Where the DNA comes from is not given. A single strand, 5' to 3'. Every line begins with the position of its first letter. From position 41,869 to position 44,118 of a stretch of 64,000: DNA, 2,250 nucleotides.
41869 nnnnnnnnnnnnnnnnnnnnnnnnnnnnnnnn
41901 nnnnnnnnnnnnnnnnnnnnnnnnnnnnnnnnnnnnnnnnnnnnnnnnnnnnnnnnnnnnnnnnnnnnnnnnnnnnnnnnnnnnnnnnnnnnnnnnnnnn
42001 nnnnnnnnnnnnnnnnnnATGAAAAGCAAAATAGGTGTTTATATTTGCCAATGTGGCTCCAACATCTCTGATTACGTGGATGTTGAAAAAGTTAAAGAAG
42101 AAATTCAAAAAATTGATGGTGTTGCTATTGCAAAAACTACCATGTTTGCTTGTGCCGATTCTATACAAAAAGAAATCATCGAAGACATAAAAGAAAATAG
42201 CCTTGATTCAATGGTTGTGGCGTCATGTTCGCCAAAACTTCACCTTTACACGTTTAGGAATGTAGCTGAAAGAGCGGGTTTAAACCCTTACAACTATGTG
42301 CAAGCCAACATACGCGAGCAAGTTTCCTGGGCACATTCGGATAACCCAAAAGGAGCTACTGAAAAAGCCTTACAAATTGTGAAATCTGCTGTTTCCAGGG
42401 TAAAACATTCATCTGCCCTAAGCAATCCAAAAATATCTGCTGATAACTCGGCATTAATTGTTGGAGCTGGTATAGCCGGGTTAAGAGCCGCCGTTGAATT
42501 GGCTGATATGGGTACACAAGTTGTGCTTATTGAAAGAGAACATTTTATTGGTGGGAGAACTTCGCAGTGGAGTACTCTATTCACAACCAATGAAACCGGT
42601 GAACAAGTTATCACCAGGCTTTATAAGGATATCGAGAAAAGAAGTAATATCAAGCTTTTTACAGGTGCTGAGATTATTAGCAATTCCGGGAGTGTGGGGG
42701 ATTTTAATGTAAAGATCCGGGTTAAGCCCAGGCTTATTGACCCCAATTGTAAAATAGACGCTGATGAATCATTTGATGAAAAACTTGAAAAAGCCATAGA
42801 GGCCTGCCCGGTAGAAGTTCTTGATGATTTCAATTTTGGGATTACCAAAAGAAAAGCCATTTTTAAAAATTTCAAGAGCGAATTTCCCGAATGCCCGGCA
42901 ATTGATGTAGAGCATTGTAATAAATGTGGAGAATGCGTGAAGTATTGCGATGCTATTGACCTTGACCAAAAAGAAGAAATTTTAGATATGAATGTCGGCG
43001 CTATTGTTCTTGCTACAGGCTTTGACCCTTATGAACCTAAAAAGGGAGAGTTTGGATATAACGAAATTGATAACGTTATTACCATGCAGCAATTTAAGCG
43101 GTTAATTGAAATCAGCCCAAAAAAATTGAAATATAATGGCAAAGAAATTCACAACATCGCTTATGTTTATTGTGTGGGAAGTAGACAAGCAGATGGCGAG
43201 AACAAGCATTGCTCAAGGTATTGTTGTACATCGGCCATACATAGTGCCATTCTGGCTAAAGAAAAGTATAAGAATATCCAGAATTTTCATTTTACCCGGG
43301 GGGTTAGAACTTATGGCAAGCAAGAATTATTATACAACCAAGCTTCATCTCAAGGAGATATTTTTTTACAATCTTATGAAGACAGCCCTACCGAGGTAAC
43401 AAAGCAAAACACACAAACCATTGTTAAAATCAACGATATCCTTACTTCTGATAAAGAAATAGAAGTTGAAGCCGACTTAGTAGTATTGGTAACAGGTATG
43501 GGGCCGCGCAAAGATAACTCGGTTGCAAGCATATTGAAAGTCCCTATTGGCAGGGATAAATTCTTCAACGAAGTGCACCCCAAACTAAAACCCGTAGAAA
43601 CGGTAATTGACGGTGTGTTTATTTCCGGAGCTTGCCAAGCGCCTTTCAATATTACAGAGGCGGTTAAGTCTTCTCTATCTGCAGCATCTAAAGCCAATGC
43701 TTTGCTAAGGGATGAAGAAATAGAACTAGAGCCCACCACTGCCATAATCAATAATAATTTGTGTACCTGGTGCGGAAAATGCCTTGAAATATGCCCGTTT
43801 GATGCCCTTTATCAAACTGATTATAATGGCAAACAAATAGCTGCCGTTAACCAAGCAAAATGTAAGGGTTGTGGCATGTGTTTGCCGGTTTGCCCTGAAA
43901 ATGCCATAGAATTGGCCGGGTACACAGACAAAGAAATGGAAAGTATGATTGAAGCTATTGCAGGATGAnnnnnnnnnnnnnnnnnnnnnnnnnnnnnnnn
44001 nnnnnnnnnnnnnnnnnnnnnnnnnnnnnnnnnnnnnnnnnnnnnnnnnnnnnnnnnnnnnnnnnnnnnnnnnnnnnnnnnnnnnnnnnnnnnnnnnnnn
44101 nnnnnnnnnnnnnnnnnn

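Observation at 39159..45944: Qmo-like membrane-anchored HdrA complex with a split-off MvhD, co-operonic with TusA and a DsrE-like protein, with no apr/sat/dsr genes in view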

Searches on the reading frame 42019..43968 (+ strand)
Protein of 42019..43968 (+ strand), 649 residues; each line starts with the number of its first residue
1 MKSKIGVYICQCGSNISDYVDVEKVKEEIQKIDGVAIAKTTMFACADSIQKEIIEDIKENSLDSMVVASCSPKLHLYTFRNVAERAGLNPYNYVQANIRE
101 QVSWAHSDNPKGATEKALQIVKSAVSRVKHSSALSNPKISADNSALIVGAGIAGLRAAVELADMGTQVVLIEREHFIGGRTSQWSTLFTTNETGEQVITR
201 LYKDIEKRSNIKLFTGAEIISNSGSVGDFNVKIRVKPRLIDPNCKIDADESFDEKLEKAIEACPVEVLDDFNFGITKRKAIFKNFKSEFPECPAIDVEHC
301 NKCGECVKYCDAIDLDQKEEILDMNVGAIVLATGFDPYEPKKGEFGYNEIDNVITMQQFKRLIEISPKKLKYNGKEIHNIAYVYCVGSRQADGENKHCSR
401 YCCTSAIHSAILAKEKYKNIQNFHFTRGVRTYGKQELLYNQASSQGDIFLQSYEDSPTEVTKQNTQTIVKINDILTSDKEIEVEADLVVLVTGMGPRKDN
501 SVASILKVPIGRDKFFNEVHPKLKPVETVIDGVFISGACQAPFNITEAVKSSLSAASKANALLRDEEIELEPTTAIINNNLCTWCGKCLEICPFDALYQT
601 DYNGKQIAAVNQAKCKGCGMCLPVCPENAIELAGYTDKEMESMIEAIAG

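Call 3: search_protein_families(library=pfam, proteins=[window:42019-43968:+], max_evalue=0.01)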
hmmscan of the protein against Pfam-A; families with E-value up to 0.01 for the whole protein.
window:42019-43968:+ (649 aa): 27 families (the best 25 are shown)
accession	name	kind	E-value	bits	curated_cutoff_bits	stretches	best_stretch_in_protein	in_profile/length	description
PF00037.32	Fer4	-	1.7e-13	50.2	21.1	2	610-631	3-24/24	4Fe-4S binding domain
PF07992.20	Pyr_redox_2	-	7.7e-12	45.7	26.1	1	146-217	4-73/291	Pyridine nucleotide-disulphide oxidoreductase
PF12831.13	FAD_oxidored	-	2.6e-11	43.9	27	1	146-208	3-67/416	FAD dependent oxidoreductase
PF14697.11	Fer4_21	-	2.2e-10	41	35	1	575-632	1-59/59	4Fe-4S dicluster domain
PF13237.11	Fer4_10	-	4e-10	39.9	25.5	1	576-626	3-53/53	4Fe-4S dicluster domain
PF12797.12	Fer4_2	-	5.1e-10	39.1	24.5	2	609-627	4-22/22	4Fe-4S binding domain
PF12838.12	Fer4_7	-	6.8e-10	39.7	27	1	582-629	2-52/52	4Fe-4S dicluster domain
PF25160.1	LdpA_Fe-S-bd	-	4.4e-09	36.4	27.6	2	608-635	21-48/49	LdpA Fe-S cluster-binding domain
PF13187.11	Fer4_9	-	1.6e-08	34.9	27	2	582-630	2-52/52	4Fe-4S dicluster domain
PF13484.11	Fer4_16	-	1.7e-08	35.5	30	1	614-638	1-26/66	4Fe-4S double cluster binding domain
PF12837.12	Fer4_6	-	2.1e-08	34.1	25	2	607-630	1-24/24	4Fe-4S binding domain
PF13450.12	NAD_binding_8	-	3.4e-08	34.1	21.9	1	147-186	1-40/68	NAD(P)-binding Rossmann-like domain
PF00890.30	FAD_binding_2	-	4.3e-08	33.2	20.4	1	145-185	2-41/414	FAD binding domain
PF01266.30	DAO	-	9e-08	32.4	27.9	1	146-190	3-48/353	FAD dependent oxidoreductase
PF13183.11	Fer4_8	-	1.1e-06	29.5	27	0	262-311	14-65/68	4Fe-4S dicluster domain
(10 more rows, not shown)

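Call 4: search_protein_families(library=ncbifam, proteins=[window:42019-43968:+], max_evalue=0.01)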
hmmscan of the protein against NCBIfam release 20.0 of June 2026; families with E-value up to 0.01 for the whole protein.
window:42019-43968:+ (649 aa): 171 families (the best 25 are shown)
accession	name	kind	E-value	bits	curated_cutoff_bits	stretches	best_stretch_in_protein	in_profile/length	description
NF040770.1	hetero_SS_HdrA2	exception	2.1e-170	568.4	1100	1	4-648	1-641/777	CoB-CoM heterodisulfide reductase HdrA2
NF041891.1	hdrA_Methbact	equivalog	4.6e-138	461.6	1300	1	4-647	2-635/762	ferredoxin:CoB-CoM heterodisulfide reductase subunit HdrA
NF041778.1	hetero_SS_HdrA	equivalog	6.6e-136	454.1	1400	1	3-648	6-651/771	ferredoxin:CoB-CoM heterodisulfide reductase subunit HdrA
NF009410.0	PRK12771.1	subfamily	2.2e-12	46.3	516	2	581-632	513-562/566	NAD(P)-binding protein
TIGR01944.1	rnfB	subfamily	3e-12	46.5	68.7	1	559-638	92-168/190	RnfABCDGE type electron transport complex subunit B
NF007204.0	PRK09625.1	equivalog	2.2e-11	43.9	125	1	575-639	54-115/133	pyruvate flavodoxin oxidoreductase subunit delta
NF042909.1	FMH_DH_FwdF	exception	2.7e-10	39.9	375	1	547-638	193-282/336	tungsten-dependent formylmethanofuran dehydrogenase subunit FwdF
TIGR04105.1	FeFe_hydrog_B1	subfamily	4.8e-10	38.7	450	2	538-600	101-162/462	monomeric [FeFe] hydrogenase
NF005503.0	PRK07118.1-2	equivalog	1.1e-09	38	252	1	582-634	140-188/292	RnfABCDGE type electron transport complex subunit B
NF005415.0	PRK06991.1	equivalog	1.4e-09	38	281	1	569-638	74-140/284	electron transport complex subunit RsxB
TIGR02700.1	flavo_MJ0208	hypoth_equivalog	1.4e-09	37.6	251.35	1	576-631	144-195/234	dihydromethanopterin reductase (acceptor)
NF003475.0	PRK05113.1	equivalog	1.9e-09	37.7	203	1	564-635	97-165/190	electron transport complex subunit RsxB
TIGR03467.1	HpnE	equivalog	3.2e-09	36.6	283.05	1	146-182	2-38/430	hydroxysqualene dehydroxylase HpnE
NF043069.1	T4HPD_activ_SAM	equivalog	3.2e-09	36.6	425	1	576-646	47-112/299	trans-4-hydroxy-L-proline dehydratase activase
NF006446.0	PRK08764.1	equivalog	3.8e-09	36.6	220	1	562-633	68-136/139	Rnf electron transport complex subunit RnfB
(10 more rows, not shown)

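Call 24: search_solved_structures(query=window:42019-43968:+, max_evalue=1e-10)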
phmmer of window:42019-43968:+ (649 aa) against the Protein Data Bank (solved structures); distinct sequences matched with E-value up to 1e-10: 10.
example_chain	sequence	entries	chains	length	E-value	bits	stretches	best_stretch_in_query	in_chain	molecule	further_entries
5odc_A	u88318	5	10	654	3.8e-135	454.9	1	3-641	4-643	Heterodisulfide reductase, subunit A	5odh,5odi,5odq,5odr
8rvu_a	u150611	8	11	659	1.1e-129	436.8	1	3-646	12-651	H(2):CoB-CoM heterodisulfide,ferredoxin reductase subunit A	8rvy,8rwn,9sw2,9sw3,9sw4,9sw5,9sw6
8rvv_A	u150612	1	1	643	1.6e-129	436.3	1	4-646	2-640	H(2):CoB-CoM heterodisulfide,ferredoxin reductase subunit A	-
9sfi_A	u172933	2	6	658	4.9e-127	428.1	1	3-647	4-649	CoB--CoM heterodisulfide reductase iron-sulfur subunit A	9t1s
7bkb_A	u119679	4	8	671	1.9e-115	389.8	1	3-647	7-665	CoB--CoM heterodisulfide reductase iron-sulfur subunit A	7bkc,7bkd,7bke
6tjr_A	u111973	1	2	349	2.8e-25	92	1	326-564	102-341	Fumarate reductase/succinate dehydrogenase flavoprotein domain protein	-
9sw6_G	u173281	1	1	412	8.5e-14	54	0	580-637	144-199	Polyferredoxin protein MvhB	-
5t5i_F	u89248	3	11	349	1.4e-13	53.3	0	577-630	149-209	Tungsten formylmethanofuran dehydrogenase subunit fwdF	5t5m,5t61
9sw6_H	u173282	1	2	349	6.9e-12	47.7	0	577-630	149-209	Tungsten formylmethanofuran dehydrogenase, subunit F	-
7bkb_K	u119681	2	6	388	7.8e-11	44.3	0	562-633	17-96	Formylmethanofuran dehydrogenase, subunit F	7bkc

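Call 70: search_solved_structures(query=window:42019-43968:+, max_evalue=1e-100, show_alignments=1)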
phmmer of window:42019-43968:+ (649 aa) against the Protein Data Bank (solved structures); distinct sequences matched with E-value up to 1e-100: 5.
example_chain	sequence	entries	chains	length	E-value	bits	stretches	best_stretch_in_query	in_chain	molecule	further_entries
5odc_A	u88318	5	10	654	3.8e-135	454.9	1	3-641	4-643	Heterodisulfide reductase, subunit A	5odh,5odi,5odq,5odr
8rvu_a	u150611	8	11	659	1.1e-129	436.8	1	3-646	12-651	H(2):CoB-CoM heterodisulfide,ferredoxin reductase subunit A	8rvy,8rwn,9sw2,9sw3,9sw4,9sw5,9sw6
8rvv_A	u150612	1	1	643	1.6e-129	436.3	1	4-646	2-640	H(2):CoB-CoM heterodisulfide,ferredoxin reductase subunit A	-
9sfi_A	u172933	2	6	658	4.9e-127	428.1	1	3-647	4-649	CoB--CoM heterodisulfide reductase iron-sulfur subunit A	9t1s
7bkb_A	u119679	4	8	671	1.9e-115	389.8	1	3-647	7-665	CoB--CoM heterodisulfide reductase iron-sulfur subunit A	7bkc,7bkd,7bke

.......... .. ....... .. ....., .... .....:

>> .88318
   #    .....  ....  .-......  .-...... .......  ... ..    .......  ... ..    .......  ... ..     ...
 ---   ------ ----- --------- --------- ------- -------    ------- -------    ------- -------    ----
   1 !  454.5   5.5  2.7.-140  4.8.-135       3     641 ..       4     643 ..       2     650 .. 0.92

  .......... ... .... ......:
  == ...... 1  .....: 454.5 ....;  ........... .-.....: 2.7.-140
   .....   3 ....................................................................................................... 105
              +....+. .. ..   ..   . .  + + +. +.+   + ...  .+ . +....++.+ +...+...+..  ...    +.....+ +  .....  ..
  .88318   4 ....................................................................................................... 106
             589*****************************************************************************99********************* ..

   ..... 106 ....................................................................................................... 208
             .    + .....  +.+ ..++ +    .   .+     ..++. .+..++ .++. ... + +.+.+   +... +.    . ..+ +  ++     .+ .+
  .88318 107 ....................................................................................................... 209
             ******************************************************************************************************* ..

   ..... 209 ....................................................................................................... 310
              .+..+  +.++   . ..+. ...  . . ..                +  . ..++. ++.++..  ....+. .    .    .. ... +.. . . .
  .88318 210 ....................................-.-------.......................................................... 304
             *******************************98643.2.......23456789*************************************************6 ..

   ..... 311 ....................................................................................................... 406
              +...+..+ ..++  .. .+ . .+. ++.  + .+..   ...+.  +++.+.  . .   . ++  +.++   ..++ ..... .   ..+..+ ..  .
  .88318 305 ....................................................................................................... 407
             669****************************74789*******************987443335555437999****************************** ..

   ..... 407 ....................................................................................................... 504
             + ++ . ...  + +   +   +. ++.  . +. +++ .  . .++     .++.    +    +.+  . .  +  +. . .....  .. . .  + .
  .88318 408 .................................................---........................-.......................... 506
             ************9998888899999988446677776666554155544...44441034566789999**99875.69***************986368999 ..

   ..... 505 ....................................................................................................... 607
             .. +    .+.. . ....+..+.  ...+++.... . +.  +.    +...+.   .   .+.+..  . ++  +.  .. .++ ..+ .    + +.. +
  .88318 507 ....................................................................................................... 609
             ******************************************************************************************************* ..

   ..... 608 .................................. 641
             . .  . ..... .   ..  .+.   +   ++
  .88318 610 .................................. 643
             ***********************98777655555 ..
